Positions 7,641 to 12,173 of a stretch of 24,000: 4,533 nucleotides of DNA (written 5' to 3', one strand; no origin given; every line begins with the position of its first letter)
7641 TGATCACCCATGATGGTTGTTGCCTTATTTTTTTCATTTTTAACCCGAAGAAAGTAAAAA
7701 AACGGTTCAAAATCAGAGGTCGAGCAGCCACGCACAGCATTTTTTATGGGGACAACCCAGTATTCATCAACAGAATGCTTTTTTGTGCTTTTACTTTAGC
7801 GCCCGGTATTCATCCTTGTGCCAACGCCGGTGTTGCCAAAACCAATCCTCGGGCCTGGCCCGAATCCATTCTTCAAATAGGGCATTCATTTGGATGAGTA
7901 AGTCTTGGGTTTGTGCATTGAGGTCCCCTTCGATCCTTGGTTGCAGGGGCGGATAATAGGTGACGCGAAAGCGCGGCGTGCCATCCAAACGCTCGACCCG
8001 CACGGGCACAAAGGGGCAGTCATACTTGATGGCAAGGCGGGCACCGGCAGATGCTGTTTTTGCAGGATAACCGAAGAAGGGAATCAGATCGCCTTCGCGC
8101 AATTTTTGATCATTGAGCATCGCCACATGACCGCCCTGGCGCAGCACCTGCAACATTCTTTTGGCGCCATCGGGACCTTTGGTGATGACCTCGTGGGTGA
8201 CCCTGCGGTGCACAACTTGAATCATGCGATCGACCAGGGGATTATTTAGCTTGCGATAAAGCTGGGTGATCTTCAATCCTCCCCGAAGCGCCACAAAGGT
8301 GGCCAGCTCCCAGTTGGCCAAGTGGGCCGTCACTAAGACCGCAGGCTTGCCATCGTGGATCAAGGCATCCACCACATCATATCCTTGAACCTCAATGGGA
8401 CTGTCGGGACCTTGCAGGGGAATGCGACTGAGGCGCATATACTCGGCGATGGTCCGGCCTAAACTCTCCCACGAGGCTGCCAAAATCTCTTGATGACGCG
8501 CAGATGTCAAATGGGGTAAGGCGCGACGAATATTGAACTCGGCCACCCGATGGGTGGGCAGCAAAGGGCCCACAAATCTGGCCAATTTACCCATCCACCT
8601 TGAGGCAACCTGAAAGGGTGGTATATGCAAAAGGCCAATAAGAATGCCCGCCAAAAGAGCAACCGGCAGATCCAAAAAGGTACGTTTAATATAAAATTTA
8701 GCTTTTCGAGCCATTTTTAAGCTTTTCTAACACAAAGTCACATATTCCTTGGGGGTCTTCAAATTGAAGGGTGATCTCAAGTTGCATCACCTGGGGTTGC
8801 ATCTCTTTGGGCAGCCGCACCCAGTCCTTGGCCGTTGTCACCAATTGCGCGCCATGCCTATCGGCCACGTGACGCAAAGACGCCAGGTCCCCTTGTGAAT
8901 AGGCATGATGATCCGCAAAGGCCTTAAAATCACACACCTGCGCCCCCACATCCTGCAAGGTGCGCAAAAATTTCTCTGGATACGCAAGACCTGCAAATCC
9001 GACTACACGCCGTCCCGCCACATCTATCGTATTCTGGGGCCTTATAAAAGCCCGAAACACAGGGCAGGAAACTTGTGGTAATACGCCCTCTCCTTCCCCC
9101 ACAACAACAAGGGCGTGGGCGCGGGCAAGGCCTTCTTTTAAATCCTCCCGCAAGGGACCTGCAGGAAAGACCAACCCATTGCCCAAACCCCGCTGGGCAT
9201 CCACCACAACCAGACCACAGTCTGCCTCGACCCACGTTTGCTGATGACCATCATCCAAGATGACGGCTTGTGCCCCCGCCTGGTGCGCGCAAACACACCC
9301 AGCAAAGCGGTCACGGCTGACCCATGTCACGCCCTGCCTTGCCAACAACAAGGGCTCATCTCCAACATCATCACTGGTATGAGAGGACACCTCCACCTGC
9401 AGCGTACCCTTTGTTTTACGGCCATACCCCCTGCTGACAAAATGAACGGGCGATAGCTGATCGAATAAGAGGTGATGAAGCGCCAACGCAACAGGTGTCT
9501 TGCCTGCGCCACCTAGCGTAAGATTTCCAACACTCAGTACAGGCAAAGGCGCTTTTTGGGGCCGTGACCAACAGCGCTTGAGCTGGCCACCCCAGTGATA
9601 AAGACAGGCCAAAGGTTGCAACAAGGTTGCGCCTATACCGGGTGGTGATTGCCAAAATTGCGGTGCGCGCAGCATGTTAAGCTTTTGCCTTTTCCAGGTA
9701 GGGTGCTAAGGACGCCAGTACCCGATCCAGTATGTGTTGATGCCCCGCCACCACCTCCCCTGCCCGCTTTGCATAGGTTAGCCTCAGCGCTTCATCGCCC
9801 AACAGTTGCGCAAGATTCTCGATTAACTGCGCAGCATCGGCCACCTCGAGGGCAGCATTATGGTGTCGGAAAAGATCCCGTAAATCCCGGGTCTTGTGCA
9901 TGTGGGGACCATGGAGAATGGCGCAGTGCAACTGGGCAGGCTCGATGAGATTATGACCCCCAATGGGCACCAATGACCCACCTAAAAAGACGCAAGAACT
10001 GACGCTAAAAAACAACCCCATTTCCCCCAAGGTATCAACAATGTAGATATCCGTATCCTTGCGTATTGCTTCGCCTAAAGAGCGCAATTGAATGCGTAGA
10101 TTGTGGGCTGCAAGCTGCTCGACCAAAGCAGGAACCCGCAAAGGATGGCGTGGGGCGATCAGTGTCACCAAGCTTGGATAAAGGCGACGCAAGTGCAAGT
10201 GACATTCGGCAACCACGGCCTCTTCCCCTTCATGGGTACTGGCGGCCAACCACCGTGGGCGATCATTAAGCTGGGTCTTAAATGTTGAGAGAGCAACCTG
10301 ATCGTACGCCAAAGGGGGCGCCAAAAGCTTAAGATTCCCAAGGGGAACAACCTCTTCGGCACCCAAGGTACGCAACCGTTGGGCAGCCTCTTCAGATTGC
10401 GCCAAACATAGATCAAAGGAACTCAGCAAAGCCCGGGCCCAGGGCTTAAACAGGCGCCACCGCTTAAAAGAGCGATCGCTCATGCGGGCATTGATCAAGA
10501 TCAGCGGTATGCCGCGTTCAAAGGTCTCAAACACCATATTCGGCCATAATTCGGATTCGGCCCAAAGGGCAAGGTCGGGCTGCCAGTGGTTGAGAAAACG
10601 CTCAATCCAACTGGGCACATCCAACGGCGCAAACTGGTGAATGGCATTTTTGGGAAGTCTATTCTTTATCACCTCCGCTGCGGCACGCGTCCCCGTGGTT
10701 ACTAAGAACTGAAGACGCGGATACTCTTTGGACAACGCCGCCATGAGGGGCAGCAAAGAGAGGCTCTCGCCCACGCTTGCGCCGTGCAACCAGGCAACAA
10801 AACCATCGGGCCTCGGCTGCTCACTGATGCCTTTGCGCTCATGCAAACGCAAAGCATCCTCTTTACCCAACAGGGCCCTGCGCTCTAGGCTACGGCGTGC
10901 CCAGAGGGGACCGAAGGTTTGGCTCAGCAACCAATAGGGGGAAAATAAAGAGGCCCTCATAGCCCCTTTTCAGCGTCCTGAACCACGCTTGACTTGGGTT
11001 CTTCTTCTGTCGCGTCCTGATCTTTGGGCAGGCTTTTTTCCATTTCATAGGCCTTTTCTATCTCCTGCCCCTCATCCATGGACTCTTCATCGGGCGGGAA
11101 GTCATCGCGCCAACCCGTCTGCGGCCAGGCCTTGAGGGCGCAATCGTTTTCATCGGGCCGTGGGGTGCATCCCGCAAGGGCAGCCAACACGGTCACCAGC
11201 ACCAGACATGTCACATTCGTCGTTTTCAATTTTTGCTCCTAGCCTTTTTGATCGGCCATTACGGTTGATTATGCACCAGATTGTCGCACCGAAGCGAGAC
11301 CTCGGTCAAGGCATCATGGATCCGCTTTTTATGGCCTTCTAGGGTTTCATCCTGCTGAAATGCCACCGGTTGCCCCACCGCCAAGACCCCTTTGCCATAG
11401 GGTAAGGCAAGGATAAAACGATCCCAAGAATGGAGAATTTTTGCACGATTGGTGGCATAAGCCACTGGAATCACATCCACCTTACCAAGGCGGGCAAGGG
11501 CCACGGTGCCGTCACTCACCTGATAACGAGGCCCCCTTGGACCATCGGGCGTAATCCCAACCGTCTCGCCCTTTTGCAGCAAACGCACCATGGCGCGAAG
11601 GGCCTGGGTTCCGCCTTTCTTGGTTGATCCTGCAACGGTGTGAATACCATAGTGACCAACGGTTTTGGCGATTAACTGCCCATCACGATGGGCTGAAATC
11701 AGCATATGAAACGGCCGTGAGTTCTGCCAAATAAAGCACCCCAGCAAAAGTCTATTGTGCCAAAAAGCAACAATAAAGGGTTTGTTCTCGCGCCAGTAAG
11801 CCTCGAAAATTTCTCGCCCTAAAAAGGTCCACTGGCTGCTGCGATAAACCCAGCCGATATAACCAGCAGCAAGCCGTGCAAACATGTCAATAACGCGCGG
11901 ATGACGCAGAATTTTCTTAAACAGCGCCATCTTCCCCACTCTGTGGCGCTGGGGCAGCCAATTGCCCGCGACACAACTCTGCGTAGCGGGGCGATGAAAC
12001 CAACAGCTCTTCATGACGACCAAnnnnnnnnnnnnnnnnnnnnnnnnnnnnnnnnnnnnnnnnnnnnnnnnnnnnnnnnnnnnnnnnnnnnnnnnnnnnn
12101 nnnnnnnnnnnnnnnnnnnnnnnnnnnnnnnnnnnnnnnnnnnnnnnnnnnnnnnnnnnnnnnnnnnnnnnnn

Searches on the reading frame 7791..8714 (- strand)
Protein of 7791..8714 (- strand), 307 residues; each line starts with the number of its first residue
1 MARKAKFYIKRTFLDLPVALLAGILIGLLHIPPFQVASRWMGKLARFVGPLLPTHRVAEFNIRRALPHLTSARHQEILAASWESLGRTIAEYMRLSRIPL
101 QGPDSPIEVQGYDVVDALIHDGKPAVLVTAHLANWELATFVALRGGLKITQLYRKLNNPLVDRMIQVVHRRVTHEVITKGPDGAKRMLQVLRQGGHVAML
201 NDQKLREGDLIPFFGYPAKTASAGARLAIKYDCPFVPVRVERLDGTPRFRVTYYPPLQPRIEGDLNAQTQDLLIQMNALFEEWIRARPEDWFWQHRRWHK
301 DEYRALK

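Call 14: search_protein_families(library=pfam, proteins=[window:7791-8714:-], max_evalue=0.00001)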
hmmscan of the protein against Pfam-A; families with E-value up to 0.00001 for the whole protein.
window:7791-8714:- (307 aa): 1 family
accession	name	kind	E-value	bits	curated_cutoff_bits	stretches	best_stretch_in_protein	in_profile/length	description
PF03279.18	Lip_A_acyltrans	-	9.5e-49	166.6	22.3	1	21-299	18-294/295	Bacterial lipid A biosynthesis acyltransferase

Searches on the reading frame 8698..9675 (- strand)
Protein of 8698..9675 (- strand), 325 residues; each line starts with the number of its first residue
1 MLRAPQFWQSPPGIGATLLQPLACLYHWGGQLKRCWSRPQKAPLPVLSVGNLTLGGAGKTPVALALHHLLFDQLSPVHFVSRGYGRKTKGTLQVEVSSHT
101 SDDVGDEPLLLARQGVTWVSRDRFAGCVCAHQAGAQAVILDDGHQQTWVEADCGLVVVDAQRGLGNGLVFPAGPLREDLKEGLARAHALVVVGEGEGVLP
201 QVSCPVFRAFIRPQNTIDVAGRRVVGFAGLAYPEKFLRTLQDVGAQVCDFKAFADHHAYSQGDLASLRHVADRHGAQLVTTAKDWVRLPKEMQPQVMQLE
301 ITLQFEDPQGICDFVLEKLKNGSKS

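Call 14: search_protein_families(library=pfam, proteins=[window:8698-9675:-], max_evalue=0.00001)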
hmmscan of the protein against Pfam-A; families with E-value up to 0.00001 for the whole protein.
window:8698-9675:- (325 aa): 1 family
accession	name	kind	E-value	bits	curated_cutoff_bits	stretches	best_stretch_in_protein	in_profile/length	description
PF02606.20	LpxK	-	4.1e-80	269.8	27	1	17-319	3-327/328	Tetraacyldisaccharide-1-P 4'-kinase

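Call 38: list_cluster_members(proteins=[P0001, window:8698-9675:-, window:16817-17308:-])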
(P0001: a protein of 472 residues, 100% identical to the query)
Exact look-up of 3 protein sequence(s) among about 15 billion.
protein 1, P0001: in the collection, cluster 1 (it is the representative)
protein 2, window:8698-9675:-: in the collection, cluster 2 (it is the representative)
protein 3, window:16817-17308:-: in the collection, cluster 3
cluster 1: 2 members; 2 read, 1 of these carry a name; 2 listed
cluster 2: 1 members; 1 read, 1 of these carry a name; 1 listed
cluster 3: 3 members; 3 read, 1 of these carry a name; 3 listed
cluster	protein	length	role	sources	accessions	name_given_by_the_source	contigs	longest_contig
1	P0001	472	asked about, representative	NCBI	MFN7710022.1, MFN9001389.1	MAG: hypothetical protein ACK5O7_03570 [Holosporales bacterium]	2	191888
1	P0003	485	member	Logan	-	-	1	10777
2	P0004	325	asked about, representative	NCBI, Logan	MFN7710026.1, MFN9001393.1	MAG: tetraacyldisaccharide 4'-kinase [Holosporales bacterium]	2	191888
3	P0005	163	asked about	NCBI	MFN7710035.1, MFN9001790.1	MAG: YbjN domain-containing protein [Holosporales bacterium]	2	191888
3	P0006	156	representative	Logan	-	-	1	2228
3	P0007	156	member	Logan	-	-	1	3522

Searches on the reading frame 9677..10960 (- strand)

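Call 14: search_protein_families(library=pfam, proteins=[window:9677-10960:-], max_evalue=0.00001)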
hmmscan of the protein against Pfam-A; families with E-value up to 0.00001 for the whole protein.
window:9677-10960:- (427 aa): 1 family
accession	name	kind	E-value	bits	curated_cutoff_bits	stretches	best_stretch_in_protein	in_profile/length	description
PF04413.22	Glycos_transf_N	-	6.7e-61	205.4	23.9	1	38-212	2-177/179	3-Deoxy-D-manno-octulosonic-acid transferase (kdotransferase)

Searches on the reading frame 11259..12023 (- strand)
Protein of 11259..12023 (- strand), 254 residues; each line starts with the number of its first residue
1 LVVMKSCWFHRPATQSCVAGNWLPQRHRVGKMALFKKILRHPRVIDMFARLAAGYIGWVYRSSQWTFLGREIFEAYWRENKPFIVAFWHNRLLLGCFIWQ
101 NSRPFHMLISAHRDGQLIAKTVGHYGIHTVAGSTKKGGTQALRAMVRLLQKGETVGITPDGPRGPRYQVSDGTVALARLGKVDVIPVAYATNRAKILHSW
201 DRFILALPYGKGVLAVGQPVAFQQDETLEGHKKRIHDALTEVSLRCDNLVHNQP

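Call 14: search_protein_families(library=pfam, proteins=[window:11259-12023:-], max_evalue=0.00001)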
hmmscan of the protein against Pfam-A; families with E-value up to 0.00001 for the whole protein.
window:11259-12023:- (254 aa): 1 family
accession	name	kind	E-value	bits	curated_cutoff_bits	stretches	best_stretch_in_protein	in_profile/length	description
PF04028.18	DUF374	-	8.6e-29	99.4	26.8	1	99-166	2-69/69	Domain of unknown function (DUF374)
